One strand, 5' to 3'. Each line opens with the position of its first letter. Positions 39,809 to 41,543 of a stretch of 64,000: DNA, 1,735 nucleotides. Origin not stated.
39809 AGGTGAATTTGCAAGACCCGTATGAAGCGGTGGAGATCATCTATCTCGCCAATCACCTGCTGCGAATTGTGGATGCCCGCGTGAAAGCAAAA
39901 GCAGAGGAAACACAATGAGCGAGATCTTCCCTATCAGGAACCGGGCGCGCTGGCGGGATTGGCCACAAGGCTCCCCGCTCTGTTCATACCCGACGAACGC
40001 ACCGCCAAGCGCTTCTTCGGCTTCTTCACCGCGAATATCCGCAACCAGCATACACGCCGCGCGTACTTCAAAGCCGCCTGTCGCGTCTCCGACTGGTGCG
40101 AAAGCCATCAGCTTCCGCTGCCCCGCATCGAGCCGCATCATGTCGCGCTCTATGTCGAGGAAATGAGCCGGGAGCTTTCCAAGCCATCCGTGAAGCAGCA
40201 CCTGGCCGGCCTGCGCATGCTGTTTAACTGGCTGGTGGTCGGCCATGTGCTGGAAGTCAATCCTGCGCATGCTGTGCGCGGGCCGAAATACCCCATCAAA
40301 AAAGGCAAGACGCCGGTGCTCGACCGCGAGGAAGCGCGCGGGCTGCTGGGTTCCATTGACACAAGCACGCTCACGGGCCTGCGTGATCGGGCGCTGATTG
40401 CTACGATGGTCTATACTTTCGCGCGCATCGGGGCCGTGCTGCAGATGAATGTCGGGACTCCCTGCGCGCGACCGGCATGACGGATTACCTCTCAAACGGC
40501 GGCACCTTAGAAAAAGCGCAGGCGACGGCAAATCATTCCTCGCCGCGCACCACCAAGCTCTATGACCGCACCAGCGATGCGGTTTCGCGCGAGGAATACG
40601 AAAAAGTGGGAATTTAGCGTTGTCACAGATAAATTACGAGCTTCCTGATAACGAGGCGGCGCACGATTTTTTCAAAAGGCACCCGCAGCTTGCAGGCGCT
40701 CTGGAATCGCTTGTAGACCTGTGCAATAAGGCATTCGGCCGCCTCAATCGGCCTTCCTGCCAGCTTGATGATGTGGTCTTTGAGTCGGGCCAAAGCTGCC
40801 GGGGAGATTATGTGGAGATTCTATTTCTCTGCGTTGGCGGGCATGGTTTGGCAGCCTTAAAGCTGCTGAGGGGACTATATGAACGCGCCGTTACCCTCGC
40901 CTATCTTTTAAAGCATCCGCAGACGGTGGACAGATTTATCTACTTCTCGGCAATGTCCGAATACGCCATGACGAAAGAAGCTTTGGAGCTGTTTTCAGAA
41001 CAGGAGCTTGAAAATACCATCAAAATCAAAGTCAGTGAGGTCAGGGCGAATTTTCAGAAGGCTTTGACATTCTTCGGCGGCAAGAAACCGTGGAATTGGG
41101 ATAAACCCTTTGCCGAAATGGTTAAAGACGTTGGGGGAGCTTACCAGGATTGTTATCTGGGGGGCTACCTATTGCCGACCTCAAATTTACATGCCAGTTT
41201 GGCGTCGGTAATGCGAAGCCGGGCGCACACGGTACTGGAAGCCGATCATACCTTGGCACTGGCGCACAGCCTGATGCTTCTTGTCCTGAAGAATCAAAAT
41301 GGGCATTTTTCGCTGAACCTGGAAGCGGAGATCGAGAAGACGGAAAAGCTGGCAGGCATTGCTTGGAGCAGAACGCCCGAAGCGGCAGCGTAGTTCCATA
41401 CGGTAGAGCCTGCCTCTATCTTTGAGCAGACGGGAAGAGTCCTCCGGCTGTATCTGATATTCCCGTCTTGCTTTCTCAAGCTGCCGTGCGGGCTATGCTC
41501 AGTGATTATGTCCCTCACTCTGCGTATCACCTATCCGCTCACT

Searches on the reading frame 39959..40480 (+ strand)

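Call 58: search_protein_families(library=pfam, max_evalue=0.001, proteins=[window:39959-40480:+])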
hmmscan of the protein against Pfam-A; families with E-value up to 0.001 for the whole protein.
window:39959-40480:+ (173 aa): 2 families
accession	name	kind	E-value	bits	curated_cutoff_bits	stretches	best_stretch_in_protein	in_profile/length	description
PF02899.23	Phage_int_SAM_1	-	6.5e-07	30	22.3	1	29-93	15-80/83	Phage integrase, N-terminal SAM-like domain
PF13495.12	Phage_int_SAM_4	-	4.6e-06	27.4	27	1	30-93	16-79/85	Phage integrase, N-terminal SAM-like domain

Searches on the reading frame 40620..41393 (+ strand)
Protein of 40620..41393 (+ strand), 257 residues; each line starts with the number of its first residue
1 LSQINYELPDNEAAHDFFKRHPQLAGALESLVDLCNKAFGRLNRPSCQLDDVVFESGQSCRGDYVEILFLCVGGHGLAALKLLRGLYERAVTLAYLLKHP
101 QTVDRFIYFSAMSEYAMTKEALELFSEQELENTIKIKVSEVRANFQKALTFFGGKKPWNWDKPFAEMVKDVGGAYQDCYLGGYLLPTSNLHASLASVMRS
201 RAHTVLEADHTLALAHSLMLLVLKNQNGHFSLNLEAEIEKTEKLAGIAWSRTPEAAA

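Call 58: search_protein_families(library=pfam, max_evalue=0.001, proteins=[window:40620-41393:+])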
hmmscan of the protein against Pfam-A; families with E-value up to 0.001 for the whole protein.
window:40620-41393:+ (257 aa): 1 family
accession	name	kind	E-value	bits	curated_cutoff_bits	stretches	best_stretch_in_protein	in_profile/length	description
PF18928.5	DUF5677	-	1.2e-13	51.9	27.1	1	66-199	17-157/166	Family of unknown function (DUF5677)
